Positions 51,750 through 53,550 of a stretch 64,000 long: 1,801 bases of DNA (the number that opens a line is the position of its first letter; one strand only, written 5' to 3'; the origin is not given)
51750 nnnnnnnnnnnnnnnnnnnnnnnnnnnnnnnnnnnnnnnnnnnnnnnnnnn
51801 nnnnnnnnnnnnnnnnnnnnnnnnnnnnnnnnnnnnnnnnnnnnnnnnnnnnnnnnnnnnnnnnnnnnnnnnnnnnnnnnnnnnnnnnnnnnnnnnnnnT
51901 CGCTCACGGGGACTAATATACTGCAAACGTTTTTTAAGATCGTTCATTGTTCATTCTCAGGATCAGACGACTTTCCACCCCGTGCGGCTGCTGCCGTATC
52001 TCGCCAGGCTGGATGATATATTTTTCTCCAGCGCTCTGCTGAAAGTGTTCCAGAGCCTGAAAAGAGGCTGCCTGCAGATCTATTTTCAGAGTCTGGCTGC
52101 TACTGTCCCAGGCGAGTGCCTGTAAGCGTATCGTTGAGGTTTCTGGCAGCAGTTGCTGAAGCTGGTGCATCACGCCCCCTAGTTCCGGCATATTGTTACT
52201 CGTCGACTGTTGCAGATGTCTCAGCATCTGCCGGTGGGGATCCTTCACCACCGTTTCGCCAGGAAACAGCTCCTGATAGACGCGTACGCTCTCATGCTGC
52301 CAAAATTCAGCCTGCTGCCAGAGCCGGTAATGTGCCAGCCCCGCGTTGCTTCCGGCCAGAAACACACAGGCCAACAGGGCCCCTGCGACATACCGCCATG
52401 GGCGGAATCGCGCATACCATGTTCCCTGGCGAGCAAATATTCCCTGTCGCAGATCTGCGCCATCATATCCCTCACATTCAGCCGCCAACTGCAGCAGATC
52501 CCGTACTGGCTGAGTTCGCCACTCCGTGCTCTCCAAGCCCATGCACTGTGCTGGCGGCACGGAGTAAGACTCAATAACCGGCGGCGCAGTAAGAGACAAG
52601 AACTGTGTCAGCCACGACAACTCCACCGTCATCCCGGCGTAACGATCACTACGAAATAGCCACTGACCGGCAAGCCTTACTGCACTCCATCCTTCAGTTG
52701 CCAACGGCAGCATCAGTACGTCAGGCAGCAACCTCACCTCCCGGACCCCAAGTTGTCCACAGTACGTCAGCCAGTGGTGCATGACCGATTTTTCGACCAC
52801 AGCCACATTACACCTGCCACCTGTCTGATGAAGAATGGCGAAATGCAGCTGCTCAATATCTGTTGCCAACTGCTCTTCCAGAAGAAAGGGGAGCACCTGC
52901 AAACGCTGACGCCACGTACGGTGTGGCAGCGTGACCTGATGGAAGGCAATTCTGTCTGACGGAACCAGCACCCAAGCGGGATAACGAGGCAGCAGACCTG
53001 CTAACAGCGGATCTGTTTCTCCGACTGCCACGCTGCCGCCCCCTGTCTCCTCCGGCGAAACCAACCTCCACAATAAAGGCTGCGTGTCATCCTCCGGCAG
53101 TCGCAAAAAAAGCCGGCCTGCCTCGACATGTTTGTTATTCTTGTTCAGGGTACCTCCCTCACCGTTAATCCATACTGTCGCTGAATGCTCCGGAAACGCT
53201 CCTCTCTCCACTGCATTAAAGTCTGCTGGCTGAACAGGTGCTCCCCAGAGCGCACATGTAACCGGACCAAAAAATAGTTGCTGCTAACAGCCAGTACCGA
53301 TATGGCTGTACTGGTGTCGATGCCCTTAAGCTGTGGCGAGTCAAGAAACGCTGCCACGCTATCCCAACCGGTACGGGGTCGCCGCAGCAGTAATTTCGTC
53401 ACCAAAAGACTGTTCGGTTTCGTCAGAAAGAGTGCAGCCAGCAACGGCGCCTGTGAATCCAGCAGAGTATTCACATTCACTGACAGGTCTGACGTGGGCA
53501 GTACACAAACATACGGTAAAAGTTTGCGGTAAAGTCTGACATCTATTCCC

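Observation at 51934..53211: etpL start codon is ambiguous; a poly-T tract upstream could shift an in-frame ATG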

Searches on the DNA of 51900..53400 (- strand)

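Call 3: search_dna_similar(query=window:51900-53400:-, collection=plasmids, mode=near, max_rows=40, rows=spread)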
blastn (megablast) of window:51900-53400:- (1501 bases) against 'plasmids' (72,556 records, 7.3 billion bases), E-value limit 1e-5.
Records with a match: 406; places in all: 410; records where one place covers at least 80% of the query: 405.
Best place of each record, by identity: >=99% 49; 95-99% 1; 90-95% 356.
By first word of the organism name: Escherichia 404; Shigella 2.
By predicted mobility (MOB-suite, as given by PLSDB): non-mobilizable 304; mobilizable 52; conjugative 50.
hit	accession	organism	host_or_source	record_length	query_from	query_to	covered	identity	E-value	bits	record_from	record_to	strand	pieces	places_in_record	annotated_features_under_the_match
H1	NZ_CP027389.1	Escherichia coli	Homo sapiens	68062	1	1501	100%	100.0%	0e+0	2772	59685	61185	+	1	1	gspL: type II secretion system protein GspL | gspK: type II secretion system minor pseudopilin GspK | type II secretion system protein M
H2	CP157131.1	Escherichia coli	culture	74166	1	1501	100%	100.0%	0e+0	2772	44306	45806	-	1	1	gspL: type II secretion system protein GspL | gspK: type II secretion system minor pseudopilin GspK | type II secretion system protein M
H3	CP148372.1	Escherichia coli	Homo sapiens,single cell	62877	1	1501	100%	99.9%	0e+0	2761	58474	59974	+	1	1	gspL: type II secretion system protein GspL | type II secretion system protein M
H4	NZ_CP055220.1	Shigella flexneri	Shatin WWTPs_12 WWTPs effluent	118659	1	1501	100%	99.8%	0e+0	2756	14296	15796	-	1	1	gspL: type II secretion system protein GspL | gspK: type II secretion system minor pseudopilin GspK | type II secretion system protein M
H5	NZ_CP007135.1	Escherichia coli O145:H28 str. RM12761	ice cream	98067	1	1501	100%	99.7%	0e+0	2750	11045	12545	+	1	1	gspL: type II secretion system protein GspL | gspK: type II secretion system minor pseudopilin GspK | type II secretion system protein M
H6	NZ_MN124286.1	Escherichia coli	-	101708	1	1500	100%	90.9%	0e+0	2017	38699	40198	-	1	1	gspL: type II secretion system protein GspL | gspK: type II secretion system minor pseudopilin GspK | type II secretion system protein M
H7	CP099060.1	Escherichia coli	culture,Pooled soil sample collected ...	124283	1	1500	100%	90.9%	0e+0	2012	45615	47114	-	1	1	gspL: type II secretion system protein GspL | gspK: type II secretion system minor pseudopilin GspK | type II secretion system protein M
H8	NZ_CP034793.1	Escherichia coli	-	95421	1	1500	100%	90.3%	0e+0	1962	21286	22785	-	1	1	gspL: type II secretion system protein GspL | gspK: type II secretion system minor pseudopilin GspK | type II secretion system protein M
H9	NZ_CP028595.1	Escherichia coli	cattle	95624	1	1500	100%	90.3%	0e+0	1962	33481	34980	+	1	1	gspL: type II secretion system protein GspL | gspK: type II secretion system minor pseudopilin GspK | type II secretion system protein M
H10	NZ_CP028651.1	Escherichia coli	cattle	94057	1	1500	100%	90.3%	0e+0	1962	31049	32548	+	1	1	gspL: type II secretion system protein GspL | gspK: type II secretion system minor pseudopilin GspK | type II secretion system protein M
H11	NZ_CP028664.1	Escherichia coli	cattle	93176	1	1500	100%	90.3%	0e+0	1962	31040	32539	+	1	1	gspL: type II secretion system protein GspL | gspK: type II secretion system minor pseudopilin GspK | type II secretion system protein M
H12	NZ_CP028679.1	Escherichia coli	cattle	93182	1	1500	100%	90.3%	0e+0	1962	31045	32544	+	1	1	gspL: type II secretion system protein GspL | gspK: type II secretion system minor pseudopilin GspK | type II secretion system protein M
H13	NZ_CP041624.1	Escherichia coli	Homo sapiens,feces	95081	1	1500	100%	90.3%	0e+0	1962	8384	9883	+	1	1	gspL: type II secretion system protein GspL | gspK: type II secretion system minor pseudopilin GspK | type II secretion system protein M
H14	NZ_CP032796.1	Escherichia coli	Bovine (bobby calf, fecal)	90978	1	1500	100%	90.3%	0e+0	1962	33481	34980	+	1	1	gspL: type II secretion system protein GspL | gspK: type II secretion system minor pseudopilin GspK | type II secretion system protein M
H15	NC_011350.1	Escherichia coli O157:H7 str. EC4115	-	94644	1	1500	100%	90.3%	0e+0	1962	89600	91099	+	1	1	gspL: type II secretion system protein GspL | gspK: type II secretion system minor pseudopilin GspK | type II secretion system protein M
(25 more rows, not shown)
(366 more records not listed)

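Call 5: get_annotated_region(hit=H1, flank=1500)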
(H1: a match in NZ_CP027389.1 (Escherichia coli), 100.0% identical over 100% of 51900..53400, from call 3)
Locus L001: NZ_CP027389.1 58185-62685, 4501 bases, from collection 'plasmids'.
description: Escherichia coli strain 2011C-4251 plasmid unnamed
organism: Escherichia coli (NCBI taxid 562)
taxonomy: Bacteria; Pseudomonadota; Gammaproteobacteria; Enterobacterales; Enterobacteriaceae; Escherichia; Escherichia coli
host: -; source: Homo sapiens; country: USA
typing (MOB-suite, as given by PLSDB): conjugative; replicon IncFIB; relaxase MOBF; mating-pair formation MPF_F
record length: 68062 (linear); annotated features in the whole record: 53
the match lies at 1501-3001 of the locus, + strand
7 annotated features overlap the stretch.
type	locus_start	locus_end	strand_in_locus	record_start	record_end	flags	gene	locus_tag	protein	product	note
CDS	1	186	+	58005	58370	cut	gspI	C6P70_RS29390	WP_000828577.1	type II secretion system minor pseudopilin GspI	GO:0015628 - protein secretion by the type II secretion system [Evidence IEA]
CDS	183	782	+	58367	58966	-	gspJ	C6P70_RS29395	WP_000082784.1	type II secretion system minor pseudopilin GspJ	GO:0015628 - protein secretion by the type II secretion system [Evidence IEA]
CDS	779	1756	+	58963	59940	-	gspK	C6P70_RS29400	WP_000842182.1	type II secretion system minor pseudopilin GspK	GO:0009306 - protein secretion [Evidence IEA]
CDS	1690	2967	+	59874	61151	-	gspL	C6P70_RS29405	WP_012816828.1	type II secretion system protein GspL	GO:0015628 - protein secretion by the type II secretion system [Evidence IEA]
CDS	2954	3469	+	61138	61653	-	-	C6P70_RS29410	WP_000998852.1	type II secretion system protein M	-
CDS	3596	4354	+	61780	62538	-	-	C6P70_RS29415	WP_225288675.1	A24 family peptidase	-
CDS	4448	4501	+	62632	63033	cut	eptO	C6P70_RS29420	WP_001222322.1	GspS family T2SS pilot lipoprotein variant EptO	-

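Call 6: get_annotated_region(hit=H15, flank=1500)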
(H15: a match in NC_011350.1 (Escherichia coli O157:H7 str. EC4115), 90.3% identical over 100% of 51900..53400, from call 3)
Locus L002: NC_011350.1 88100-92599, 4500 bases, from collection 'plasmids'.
description: Escherichia coli O157:H7 str. EC4115 plasmid pO157, complete sequence
organism: Escherichia coli O157:H7 str. EC4115 (NCBI taxid 444450)
taxonomy: Bacteria; Pseudomonadota; Gammaproteobacteria; Enterobacterales; Enterobacteriaceae; Escherichia; Escherichia coli; Escherichia coli O157:H7 str. EC4115
host: -; source: -; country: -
typing (MOB-suite, as given by PLSDB): non-mobilizable; replicon IncFIA,IncFIB,IncFII
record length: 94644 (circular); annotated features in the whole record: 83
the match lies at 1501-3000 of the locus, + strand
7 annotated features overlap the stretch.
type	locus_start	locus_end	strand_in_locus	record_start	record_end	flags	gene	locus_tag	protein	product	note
CDS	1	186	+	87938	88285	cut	gspI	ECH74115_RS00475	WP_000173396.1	type II secretion system minor pseudopilin GspI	GO:0015628 - protein secretion by the type II secretion system [Evidence IEA]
CDS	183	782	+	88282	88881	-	gspJ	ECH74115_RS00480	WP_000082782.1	type II secretion system minor pseudopilin GspJ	GO:0015628 - protein secretion by the type II secretion system [Evidence IEA]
CDS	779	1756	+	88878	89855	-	gspK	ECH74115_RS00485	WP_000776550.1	type II secretion system minor pseudopilin GspK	GO:0009306 - protein secretion [Evidence IEA]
CDS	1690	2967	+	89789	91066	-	gspL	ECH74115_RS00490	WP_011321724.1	type II secretion system protein GspL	GO:0015628 - protein secretion by the type II secretion system [Evidence IEA]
CDS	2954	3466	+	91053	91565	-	-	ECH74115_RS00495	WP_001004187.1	type II secretion system protein M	-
CDS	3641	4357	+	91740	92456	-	-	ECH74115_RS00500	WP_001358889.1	A24 family peptidase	-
CDS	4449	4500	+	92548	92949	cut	eptO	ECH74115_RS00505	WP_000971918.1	GspS family T2SS pilot lipoprotein variant EptO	-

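Call 7: get_annotated_region(hit=H6, flank=1500)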
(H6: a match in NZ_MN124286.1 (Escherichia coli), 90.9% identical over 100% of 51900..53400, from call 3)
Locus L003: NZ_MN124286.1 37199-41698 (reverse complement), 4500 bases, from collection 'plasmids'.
description: Escherichia coli strain RKI3099 plasmid pRKI3099b, complete sequence
organism: Escherichia coli (NCBI taxid 562)
taxonomy: Bacteria; Pseudomonadota; Gammaproteobacteria; Enterobacterales; Enterobacteriaceae; Escherichia; Escherichia coli
host: -; source: -; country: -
typing (MOB-suite, as given by PLSDB): non-mobilizable; replicon IncFIB
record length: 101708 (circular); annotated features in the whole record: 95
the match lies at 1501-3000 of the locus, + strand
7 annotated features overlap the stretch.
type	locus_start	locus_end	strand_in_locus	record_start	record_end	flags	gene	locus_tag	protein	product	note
CDS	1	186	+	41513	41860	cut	gspI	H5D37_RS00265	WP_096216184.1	type II secretion system minor pseudopilin GspI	GO:0015628 - protein secretion by the type II secretion system [Evidence IEA]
CDS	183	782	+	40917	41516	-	gspJ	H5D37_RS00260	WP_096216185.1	type II secretion system minor pseudopilin GspJ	GO:0015628 - protein secretion by the type II secretion system [Evidence IEA]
CDS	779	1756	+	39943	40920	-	gspK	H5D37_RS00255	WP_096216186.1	type II secretion system minor pseudopilin GspK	GO:0009306 - protein secretion [Evidence IEA]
CDS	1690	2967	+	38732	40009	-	gspL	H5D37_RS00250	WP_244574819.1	type II secretion system protein GspL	GO:0015628 - protein secretion by the type II secretion system [Evidence IEA]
CDS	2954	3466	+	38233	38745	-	-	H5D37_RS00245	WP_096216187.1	type II secretion system protein M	-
CDS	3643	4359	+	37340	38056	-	-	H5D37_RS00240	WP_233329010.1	A24 family peptidase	-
CDS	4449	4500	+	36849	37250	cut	eptO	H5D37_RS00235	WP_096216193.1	GspS family T2SS pilot lipoprotein variant EptO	-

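Call 31: search_dna_similar(query=window:53066-53150:-, collection=ecoli_genomes, mode=near, max_rows=40, rows=spread, max_evalue=0.001)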
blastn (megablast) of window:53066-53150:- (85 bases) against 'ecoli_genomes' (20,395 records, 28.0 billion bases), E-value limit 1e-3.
Records with a match: 57; places in all: 58; records where one place covers at least 80% of the query: 57.
Genomes with a match: 57 of 5426; with a place that covers at least 80% of the query: 57. Places per genome that has any: lowest 1, median 1, highest 2. On chromosomes: 7 places; on plasmids: 51.
Best place of each record, by identity: >=99% 48; 95-99% 7; 90-95% 2.
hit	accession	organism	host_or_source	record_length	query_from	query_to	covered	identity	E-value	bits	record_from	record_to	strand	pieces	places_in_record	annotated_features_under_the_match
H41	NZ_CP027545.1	Escherichia coli strain 2013C-3264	Homo sapiens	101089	1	85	100%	100.0%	4e-36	158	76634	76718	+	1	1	gspL: type II secretion system protein GspL | gspK: type II secretion system minor pseudopilin GspK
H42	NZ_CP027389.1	Escherichia coli strain 2011C-4251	Homo sapiens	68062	1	85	100%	100.0%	4e-36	158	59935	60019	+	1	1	gspL: type II secretion system protein GspL | gspK: type II secretion system minor pseudopilin GspK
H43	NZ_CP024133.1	Escherichia coli strain 14EC007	clinical patient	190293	1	85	100%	100.0%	4e-36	158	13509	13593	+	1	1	gspL: type II secretion system protein GspL | gspK: type II secretion system minor pseudopilin GspK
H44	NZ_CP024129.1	Escherichia coli strain 14EC001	clinical patient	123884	1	85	100%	100.0%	4e-36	158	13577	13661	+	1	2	gspL: type II secretion system protein GspL | gspK: type II secretion system minor pseudopilin GspK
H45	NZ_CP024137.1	Escherichia coli strain 14EC017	clinical patient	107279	1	85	100%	100.0%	4e-36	158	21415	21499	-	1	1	gspL: type II secretion system protein GspL | gspK: type II secretion system minor pseudopilin GspK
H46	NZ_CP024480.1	Escherichia coli strain 2011C-4315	Homo sapiens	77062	1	85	100%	100.0%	4e-36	158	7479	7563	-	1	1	gspL: type II secretion system protein GspL | gspK: type II secretion system minor pseudopilin GspK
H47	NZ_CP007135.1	Escherichia coli O145:H28 str. RM12761 strain RM12761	ice cream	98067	1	85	100%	100.0%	4e-36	158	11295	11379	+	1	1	gspL: type II secretion system protein GspL | gspK: type II secretion system minor pseudopilin GspK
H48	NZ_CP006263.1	Escherichia coli O145:H28 str. RM13516 strain RM13516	Homo sapiens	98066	1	85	100%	100.0%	4e-36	158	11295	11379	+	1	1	gspL: type II secretion system protein GspL | gspK: type II secretion system minor pseudopilin GspK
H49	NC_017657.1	Escherichia coli O55:H7 str. RM12579 strain RM12579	Homo sapiens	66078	1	85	100%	100.0%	4e-36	158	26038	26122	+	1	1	gspL: type II secretion system protein GspL | gspK: type II secretion system minor pseudopilin GspK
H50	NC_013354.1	Escherichia coli O103:H2 str. 12009 strain 12009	-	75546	1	85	100%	100.0%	4e-36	158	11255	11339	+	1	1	gspL: type II secretion system protein GspL | gspK: type II secretion system minor pseudopilin GspK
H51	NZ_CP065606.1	Escherichia coli strain FDAARGOS_946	missing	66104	1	85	100%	100.0%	4e-36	158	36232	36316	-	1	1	gspL: type II secretion system protein GspL | gspK: type II secretion system minor pseudopilin GspK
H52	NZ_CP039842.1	Escherichia coli O55:H7 strain USDA5905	Food (meat)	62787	1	85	100%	100.0%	4e-36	158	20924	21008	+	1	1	gspL: type II secretion system protein GspL | gspK: type II secretion system minor pseudopilin GspK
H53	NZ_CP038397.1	Escherichia coli O55:H7 strain DEC5A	Homo sapiens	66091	1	85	100%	100.0%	4e-36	158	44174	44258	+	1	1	gspL: type II secretion system protein GspL | gspK: type II secretion system minor pseudopilin GspK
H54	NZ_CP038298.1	Escherichia coli O55:H7 strain TB182A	Homo sapiens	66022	1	85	100%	100.0%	4e-36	158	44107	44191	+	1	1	gspL: type II secretion system protein GspL | gspK: type II secretion system minor pseudopilin GspK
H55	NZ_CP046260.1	Escherichia coli strain ECO2947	Homo sapiens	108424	1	85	100%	100.0%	4e-36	158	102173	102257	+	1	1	gspL: type II secretion system protein GspL | gspK: type II secretion system minor pseudopilin GspK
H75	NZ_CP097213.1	Escherichia coli strain BE311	feces of piglets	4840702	1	85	100%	95.3%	2e-29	135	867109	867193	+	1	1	gspL: type II secretion system protein GspL | gspK: type II secretion system minor pseudopilin GspK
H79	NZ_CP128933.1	Escherichia coli strain TUM9757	missing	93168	1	85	100%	92.9%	4e-26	124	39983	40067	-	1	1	gspL: type II secretion system protein GspL | gspK: type II secretion system minor pseudopilin GspK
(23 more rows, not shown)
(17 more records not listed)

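Call 32: get_annotated_region(hit=H75, flank=1500)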
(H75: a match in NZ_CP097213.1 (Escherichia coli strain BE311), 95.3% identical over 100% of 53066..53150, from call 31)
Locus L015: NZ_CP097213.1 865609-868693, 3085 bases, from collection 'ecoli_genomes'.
description: Escherichia coli strain BE311 chromosome, complete genome
organism: Escherichia coli strain BE311 (NCBI taxid 562)
replicon: chromosome; assembly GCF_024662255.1
host: -; source: feces of piglets; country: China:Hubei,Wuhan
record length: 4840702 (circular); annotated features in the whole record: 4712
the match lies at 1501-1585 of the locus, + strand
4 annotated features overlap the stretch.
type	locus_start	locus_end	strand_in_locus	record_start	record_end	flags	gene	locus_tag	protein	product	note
CDS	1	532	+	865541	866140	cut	gspJ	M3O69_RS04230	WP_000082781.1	type II secretion system minor pseudopilin GspJ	-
CDS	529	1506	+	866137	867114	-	gspK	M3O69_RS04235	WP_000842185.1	type II secretion system minor pseudopilin GspK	-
CDS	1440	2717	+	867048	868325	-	gspL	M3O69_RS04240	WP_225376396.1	type II secretion system protein GspL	-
CDS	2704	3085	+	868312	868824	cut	gspM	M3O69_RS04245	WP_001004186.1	type II secretion system protein GspM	-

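Call 33: get_annotated_region(hit=H79, flank=1500)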
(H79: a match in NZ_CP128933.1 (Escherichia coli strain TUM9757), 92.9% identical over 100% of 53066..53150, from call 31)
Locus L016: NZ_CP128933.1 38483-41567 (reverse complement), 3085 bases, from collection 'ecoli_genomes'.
description: Escherichia coli strain TUM9757 plasmid pMTY9757_IncFII, complete sequence
organism: Escherichia coli strain TUM9757 (NCBI taxid 562)
replicon: plasmid pMTY9757_IncFII; assembly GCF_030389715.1
host: missing; source: missing; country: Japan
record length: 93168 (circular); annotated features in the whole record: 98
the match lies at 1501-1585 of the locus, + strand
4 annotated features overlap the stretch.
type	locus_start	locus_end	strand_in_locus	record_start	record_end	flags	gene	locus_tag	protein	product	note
CDS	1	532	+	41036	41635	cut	gspJ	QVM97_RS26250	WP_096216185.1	type II secretion system minor pseudopilin GspJ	-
CDS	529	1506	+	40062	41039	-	gspK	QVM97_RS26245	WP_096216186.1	type II secretion system minor pseudopilin GspK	-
CDS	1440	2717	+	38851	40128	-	gspL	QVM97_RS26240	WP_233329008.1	type II secretion system protein GspL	-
CDS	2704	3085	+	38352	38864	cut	gspM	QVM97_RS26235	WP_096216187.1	type II secretion system protein GspM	-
